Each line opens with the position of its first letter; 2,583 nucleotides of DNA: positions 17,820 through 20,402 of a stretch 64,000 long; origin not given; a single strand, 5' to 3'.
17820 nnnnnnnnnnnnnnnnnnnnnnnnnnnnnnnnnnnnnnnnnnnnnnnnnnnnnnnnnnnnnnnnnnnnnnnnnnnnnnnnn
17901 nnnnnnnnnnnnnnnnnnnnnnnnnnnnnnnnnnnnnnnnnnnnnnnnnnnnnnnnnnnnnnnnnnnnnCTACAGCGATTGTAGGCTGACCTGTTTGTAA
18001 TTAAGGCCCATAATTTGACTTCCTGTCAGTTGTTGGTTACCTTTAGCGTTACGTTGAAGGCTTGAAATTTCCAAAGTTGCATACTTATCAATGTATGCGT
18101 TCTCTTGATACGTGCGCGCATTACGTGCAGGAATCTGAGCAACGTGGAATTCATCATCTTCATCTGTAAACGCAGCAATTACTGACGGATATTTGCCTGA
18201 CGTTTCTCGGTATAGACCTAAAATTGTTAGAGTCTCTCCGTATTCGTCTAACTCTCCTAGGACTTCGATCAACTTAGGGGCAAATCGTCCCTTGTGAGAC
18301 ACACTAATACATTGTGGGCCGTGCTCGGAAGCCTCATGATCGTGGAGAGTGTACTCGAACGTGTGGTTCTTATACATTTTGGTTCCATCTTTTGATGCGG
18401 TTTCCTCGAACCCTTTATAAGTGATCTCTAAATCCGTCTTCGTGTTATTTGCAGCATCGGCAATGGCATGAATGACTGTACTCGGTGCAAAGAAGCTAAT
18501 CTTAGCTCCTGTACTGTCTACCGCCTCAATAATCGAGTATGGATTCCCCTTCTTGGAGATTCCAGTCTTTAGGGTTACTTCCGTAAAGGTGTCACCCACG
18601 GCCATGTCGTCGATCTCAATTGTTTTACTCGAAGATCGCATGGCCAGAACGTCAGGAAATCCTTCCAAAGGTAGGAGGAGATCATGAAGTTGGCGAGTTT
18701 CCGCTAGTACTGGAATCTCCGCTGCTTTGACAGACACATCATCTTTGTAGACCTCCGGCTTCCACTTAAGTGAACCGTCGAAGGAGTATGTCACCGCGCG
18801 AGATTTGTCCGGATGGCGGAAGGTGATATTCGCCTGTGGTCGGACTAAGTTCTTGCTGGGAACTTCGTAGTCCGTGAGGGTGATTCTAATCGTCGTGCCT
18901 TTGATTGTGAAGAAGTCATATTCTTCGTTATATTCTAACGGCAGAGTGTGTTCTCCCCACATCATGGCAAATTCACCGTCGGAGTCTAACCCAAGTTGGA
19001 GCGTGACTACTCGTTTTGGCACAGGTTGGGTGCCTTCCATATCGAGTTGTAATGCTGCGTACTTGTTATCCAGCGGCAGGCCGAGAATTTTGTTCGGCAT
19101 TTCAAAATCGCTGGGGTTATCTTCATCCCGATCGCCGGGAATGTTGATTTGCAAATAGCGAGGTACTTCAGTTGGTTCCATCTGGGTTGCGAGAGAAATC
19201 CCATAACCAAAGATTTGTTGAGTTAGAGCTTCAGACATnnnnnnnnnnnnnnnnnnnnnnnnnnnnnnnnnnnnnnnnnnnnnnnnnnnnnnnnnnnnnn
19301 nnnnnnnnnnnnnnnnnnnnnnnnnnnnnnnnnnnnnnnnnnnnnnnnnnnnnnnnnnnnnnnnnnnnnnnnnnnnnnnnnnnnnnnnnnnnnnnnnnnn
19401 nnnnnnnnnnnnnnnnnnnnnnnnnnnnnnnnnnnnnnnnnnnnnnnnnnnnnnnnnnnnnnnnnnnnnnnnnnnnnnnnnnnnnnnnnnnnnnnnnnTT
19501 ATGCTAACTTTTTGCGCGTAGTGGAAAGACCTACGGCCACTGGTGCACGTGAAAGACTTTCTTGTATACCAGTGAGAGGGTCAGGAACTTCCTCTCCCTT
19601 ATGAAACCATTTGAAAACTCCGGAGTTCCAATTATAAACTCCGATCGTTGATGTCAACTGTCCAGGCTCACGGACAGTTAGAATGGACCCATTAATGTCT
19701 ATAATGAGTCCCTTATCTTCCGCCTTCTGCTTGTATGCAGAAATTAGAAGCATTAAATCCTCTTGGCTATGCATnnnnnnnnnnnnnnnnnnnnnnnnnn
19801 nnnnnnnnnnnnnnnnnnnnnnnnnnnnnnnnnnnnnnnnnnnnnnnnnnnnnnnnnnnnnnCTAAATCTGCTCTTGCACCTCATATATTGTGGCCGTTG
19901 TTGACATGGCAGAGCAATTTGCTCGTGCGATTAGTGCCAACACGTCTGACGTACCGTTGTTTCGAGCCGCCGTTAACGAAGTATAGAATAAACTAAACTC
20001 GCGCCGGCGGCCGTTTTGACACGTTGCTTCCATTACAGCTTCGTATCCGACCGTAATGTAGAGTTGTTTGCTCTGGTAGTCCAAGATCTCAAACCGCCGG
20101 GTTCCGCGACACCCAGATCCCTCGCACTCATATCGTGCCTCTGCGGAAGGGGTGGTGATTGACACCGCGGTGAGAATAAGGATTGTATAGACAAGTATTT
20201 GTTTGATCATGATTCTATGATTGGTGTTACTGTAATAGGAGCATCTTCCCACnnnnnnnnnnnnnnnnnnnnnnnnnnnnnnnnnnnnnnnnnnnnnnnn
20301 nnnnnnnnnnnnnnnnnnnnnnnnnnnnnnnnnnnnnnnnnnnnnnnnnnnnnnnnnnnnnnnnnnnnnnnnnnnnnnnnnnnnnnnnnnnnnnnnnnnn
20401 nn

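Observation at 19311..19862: Three direct copies of a ~58-bp AT-rich repeat with an embedded GC-rich imperfect hairpin in the largest non-coding region of the window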

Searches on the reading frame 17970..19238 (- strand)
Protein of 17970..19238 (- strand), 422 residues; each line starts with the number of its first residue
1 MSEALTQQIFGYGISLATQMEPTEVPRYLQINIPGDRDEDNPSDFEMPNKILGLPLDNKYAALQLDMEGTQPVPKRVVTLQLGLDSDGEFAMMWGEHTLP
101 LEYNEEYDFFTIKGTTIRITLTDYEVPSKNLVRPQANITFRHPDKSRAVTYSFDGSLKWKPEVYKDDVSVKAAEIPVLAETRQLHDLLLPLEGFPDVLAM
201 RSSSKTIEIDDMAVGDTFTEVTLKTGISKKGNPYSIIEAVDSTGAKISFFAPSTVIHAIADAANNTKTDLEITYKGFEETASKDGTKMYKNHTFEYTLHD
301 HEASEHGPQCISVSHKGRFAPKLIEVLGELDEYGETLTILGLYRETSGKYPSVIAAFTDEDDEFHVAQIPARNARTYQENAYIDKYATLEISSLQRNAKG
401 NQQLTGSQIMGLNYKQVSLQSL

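Call 8: search_protein_families(library=phrogs, proteins=[window:17970-19238:-], max_evalue=0.01)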
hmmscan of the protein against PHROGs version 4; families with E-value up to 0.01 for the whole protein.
window:17970-19238:- (422 aa): 0 families

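Call 9: search_protein_families(library=pfam, proteins=[window:17970-19238:-], max_evalue=0.01)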
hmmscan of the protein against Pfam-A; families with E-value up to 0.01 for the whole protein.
window:17970-19238:- (422 aa): 0 families

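Call 13: search_dna_similar(query=window:17970-19238:-, collection=phages, mode=protein, max_rows=25)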
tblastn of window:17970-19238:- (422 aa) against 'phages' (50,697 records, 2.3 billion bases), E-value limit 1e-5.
No match.

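Call 17: find_related_loci(query=window:17970-19238:-, collection=viral_contigs, flank=6000)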
Query window:17970-19238:- (422 aa) in viral_contigs; peptide patterns used: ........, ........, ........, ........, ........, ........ (x = any residue, [..] = any of these).
6 stretches matched a pattern, but none encodes a relative of the query by tblastn (E <= 1e-3).

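Call 19: find_homologous_proteins(query=window:17970-19238:-, max_evalue=0.001)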
Query window:17970-19238:- (422 aa): 1 proteins with E <= 0.001 among 4935 candidates.
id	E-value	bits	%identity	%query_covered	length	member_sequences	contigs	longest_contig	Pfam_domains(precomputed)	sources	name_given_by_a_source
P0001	3.0e-281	950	100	100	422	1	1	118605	-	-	-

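Call 20: find_encoding_contigs(protein=window:17970-19238:-, flank=10000, max_places=5)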
Protein window:17970-19238:- (422 aa): 1 contig read that carries it; 1 place shown.
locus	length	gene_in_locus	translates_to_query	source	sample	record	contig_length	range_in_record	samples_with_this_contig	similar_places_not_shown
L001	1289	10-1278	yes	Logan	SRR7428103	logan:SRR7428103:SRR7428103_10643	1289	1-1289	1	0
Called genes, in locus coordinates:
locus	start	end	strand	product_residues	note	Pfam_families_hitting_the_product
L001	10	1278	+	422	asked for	-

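Call 39: search_protein_representatives(protein=window:17970-19238:-)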
Query: 422 residues. Proteins with E-value up to 0.001 (for the whole library): 2; up to 1e-10: 2; up to 1e-30: 1. The best 2 are listed.
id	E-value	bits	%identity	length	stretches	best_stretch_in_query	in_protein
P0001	9.6e-282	950.1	100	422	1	1-422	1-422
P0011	6.9e-19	84.6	29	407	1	52-404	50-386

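Call 41: find_encoding_contigs(protein=P0011, flank=10000, max_places=6)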
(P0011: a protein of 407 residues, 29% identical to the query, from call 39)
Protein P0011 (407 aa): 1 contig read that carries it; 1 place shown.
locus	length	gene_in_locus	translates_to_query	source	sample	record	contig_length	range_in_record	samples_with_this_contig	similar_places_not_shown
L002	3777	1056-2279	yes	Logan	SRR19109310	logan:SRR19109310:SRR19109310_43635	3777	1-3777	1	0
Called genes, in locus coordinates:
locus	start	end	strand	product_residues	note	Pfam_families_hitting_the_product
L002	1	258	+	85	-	?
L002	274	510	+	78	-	-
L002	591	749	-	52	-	-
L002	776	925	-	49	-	-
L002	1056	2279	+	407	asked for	-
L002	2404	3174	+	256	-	-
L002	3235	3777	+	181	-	?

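Call 47: find_related_loci(query=A1, collection=metagenome_contigs, flank=8000)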
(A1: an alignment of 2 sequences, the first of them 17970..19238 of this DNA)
Query A1 (422 aa) in metagenome_contigs; peptide patterns used: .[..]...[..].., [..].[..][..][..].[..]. (x = any residue, [..] = any of these).
421 stretches matched a pattern, but none encodes a relative of the query by tblastn (E <= 1e-3).

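Call 48: find_related_loci(query=A1, collection=viral_contigs, flank=8000)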
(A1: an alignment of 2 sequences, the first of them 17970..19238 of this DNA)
Query A1 (422 aa) in viral_contigs; peptide patterns used: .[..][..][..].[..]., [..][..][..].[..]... (x = any residue, [..] = any of these).
77 stretches matched a pattern, but none encodes a relative of the query by tblastn (E <= 1e-3).

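Call 56: predict_structure(alignment_id=A1)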
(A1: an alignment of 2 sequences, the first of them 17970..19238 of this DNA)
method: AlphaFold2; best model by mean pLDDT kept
length: 422 residues; sequences in the alignment: 2
mean_pLDDT: 32.7   pTM: 0.25
mean pLDDT of the five models: 32.7, 31.3, 30.3, 29.8, 29.4
residues with pLDDT >= 90: 0; 70-90: 0; 50-70: 0; < 50: 422
segments of 3 or more residues with pLDDT < 50: 1-422
pLDDT, mean of each block of 10 residues (from residue 1): 27 26 24 28 26 29 40 40 30 33 37 34 36 35 29 31 25 27 28 23 28 42 35 38 41 36 38 42 33 42 33 29 27 31 34 38 37 34 32 31 36 27 22
secondary structure, 60 per line:
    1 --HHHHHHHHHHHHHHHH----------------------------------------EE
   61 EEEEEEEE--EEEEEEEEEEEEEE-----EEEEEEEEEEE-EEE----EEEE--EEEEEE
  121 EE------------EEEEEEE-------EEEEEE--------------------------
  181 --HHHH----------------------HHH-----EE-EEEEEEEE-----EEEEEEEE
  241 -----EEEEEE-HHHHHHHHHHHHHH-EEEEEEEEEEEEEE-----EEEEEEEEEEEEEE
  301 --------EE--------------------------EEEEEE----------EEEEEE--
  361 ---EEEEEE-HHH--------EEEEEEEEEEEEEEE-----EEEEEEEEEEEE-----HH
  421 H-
elements in order: H3-18 E59-68 E71-84 E90-100 E102-104 E109-112 E115-122 E135-141 E149-154 H183-186 E220-227 E233-240 E246-251 H253-266 E268-281 E287-300 E337-342 E353-358 E364-369 E382-396 E402-413

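Call 58: search_solved_structures(query=A1, max_evalue=10)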
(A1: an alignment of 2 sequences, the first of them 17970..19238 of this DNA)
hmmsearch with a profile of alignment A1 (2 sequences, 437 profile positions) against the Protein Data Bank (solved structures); distinct sequences matched with E-value up to 10: 3.
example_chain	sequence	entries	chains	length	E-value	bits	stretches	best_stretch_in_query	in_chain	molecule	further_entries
2w1j_A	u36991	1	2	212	0.7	12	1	178-247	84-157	PUTATIVE SORTASE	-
2wts_A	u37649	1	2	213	0.84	11.7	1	178-247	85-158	PUTATIVE SORTASE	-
8y1j_A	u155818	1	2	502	1.8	10.6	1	70-141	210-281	L-threonine dehydratase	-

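Call 59: search_protein_families(library=pfam, proteins=[P0011, L002:2404-3174:+, L002:274-510:+], max_evalue=1)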
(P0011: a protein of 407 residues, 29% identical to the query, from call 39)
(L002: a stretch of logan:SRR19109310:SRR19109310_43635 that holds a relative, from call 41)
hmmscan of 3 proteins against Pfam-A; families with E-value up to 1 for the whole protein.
P0011 (407 aa): 0 families

L002:2404-3174:+ (256 aa): 0 families

L002:274-510:+ (78 aa): 0 families

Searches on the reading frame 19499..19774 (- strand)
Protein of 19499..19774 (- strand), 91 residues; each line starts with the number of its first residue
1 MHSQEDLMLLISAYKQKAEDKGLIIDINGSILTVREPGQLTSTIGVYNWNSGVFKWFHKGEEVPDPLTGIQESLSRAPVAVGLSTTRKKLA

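Call 8: search_protein_families(library=phrogs, proteins=[window:19499-19774:-], max_evalue=0.01)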
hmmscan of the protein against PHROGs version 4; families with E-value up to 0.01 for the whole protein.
window:19499-19774:- (91 aa): 0 families

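Call 9: search_protein_families(library=pfam, proteins=[window:19499-19774:-], max_evalue=0.01)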
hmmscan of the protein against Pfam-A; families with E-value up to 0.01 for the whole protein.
window:19499-19774:- (91 aa): 0 families

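Call 18: find_related_loci(query=window:19499-19774:-, collection=viral_contigs, flank=6000)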
Query window:19499-19774:- (91 aa) in viral_contigs; peptide patterns used: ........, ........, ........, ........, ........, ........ (x = any residue, [..] = any of these).
33 stretches matched a pattern, but none encodes a relative of the query by tblastn (E <= 1e-3).

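Call 44: find_encoding_contigs(protein=window:19499-19774:-, flank=10000, max_places=10)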
Protein window:19499-19774:- (91 aa): no gene with exactly this product is on record in the collection.

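Call 45: find_encoding_contigs(protein=window:19499-19753:-, flank=10000, max_places=10)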
Protein window:19499-19753:- (84 aa): no gene with exactly this product is on record in the collection.

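Call 59: search_protein_families(library=pfam, proteins=[window:19499-19753:-], max_evalue=1)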
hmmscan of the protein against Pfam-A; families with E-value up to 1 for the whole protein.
window:19499-19753:- (84 aa): 0 families

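Call 61: find_homologous_proteins(query=window:19499-19774:-, max_evalue=0.01)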
Query window:19499-19774:- (91 aa): 1 proteins with E <= 0.01 among 1 candidates.
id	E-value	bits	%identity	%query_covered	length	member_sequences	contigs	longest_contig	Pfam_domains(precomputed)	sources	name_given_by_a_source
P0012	7.4e-53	194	100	100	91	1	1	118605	-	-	-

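Call 68: predict_structure(protein=window:19499-19753:-)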
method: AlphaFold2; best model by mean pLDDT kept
length: 84 residues; sequences in the alignment: 1
mean_pLDDT: 60.7   pTM: 0.45
mean pLDDT of the five models: 60.7, 60.5, 56.8, 49.6, 41.7
residues with pLDDT >= 90: 0; 70-90: 27; 50-70: 34; < 50: 23
segments of 3 or more residues with pLDDT < 50: 64-84
pLDDT, mean of each block of 10 residues (from residue 1): 59 72 76 67 72 66 44 40 38
secondary structure, 60 per line:
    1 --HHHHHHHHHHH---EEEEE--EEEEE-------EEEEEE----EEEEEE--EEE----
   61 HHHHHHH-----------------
elements in order: H3-13 E17-21 E24-28 E36-41 E46-51 E54-56 H61-67

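Call 74: fold_search(model_id=the predicted structure, library=pdb)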
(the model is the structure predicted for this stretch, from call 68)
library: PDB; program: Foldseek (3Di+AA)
matches with E <= 10: 465; with E <= 0.001: 0
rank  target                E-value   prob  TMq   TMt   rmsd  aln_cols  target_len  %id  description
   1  4lp1_A                1.7e-01  0.47  0.35  0.29  11.7        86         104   17  Crystal structure of CyaY protein from Psychromonas ingrahamii in complex with Eu(III) (released 2014-07-16)
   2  1t6a                  3.0e-01  0.38  0.39  0.28   9.7        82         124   16  Crystal Structure of Protein of Unknown Function from Bacillus stearothermophilus (released 2004-07-06)
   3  4hs5_A                3.2e-01  0.23  0.30  0.25  12.3        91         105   18  Frataxin from Psychromonas ingrahamii as a model to study stability modulation within CyaY protein family (released 2013-03-13)
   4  5vae_G                3.6e-01  0.28  0.24  0.06   5.5        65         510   11  Crystal structure of accessory secretion protein 1 and 3 (released 2018-02-21)
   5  6g26_F                6.3e-01  0.28  0.32  0.42   9.7        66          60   18  The crystal structure of the Burkholderia pseudomallei HicAB complex (released 2018-10-31)
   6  6grr_A                8.1e-01  0.15  0.28  0.04  12.0        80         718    9  Crystal structure of Escherichia coli amine oxidase mutant I342F/E573Q (released 2018-09-05)
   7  7q58                  8.6e-01  0.33  0.27  0.09   4.5        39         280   15  Crystal structure of the SAKe6BR designer protein (released 2023-02-22)
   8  6ezz_A                8.6e-01  0.13  0.26  0.04  12.0        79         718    9  Crystal structure of Escherichia coli amine oxidase mutant E573Q (released 2018-08-29)
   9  9jb5_B                9.2e-01  0.10  0.26  0.22  11.2        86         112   15  Crystal structure of Arabidopsis theliana FRATAXIN HOMOLOG (released 2025-01-01)
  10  5vae_E                9.8e-01  0.15  0.24  0.06   5.6        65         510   11  Crystal structure of accessory secretion protein 1 and 3 (released 2018-02-21)
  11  1qal_A                1.0e+00  0.11  0.26  0.04  12.1        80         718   11  THE ACTIVE SITE BASE CONTROLS COFACTOR REACTIVITY IN ESCHERICHIA COLI AMINE OXIDASE : X-RAY CRYSTALLOGRAPHIC STUDIES W (released 1999-08-24)
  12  6wwm_K                1.1e+00  0.04  0.21  0.07  11.8        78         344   20  KIF14[391-748] - ADP in complex with a microtubule (released 2021-05-05)
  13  9m86_A                1.2e+00  0.07  0.25  0.19  11.7        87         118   15  Crystal structure of SpMETTL16 kinase associated 1 domain in complex with U6 snRNA internal stem loop (released 2025-08-06)
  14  4jpd                  1.3e+00  0.21  0.37  0.30  10.8        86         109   15  The structure of CyaY from Burkholderia cenocepacia (released 2013-03-27)
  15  3s5d                  1.3e+00  0.14  0.32  0.25  11.6        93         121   14  Crystal structure of human frataxin variant W155A (released 2011-06-29)
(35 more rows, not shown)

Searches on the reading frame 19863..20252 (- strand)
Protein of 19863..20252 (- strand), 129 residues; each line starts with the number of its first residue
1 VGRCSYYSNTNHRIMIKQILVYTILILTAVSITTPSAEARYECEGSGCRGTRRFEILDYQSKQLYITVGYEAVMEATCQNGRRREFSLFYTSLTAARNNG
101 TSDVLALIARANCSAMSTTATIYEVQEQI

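Call 8: search_protein_families(library=phrogs, proteins=[window:19863-20252:-], max_evalue=0.01)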
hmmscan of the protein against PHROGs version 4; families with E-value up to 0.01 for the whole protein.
window:19863-20252:- (129 aa): 0 families

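Call 9: search_protein_families(library=pfam, proteins=[window:19863-20252:-], max_evalue=0.01)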
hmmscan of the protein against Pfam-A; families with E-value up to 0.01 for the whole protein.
window:19863-20252:- (129 aa): 0 families

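Call 84: find_encoding_contigs(protein=window:19863-20210:-, flank=10000, max_places=10)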
Protein window:19863-20210:- (115 aa): no gene with exactly this product is on record in the collection.

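Call 85: find_encoding_contigs(protein=window:19863-20252:-, flank=10000, max_places=10)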
Protein window:19863-20252:- (129 aa): no gene with exactly this product is on record in the collection.
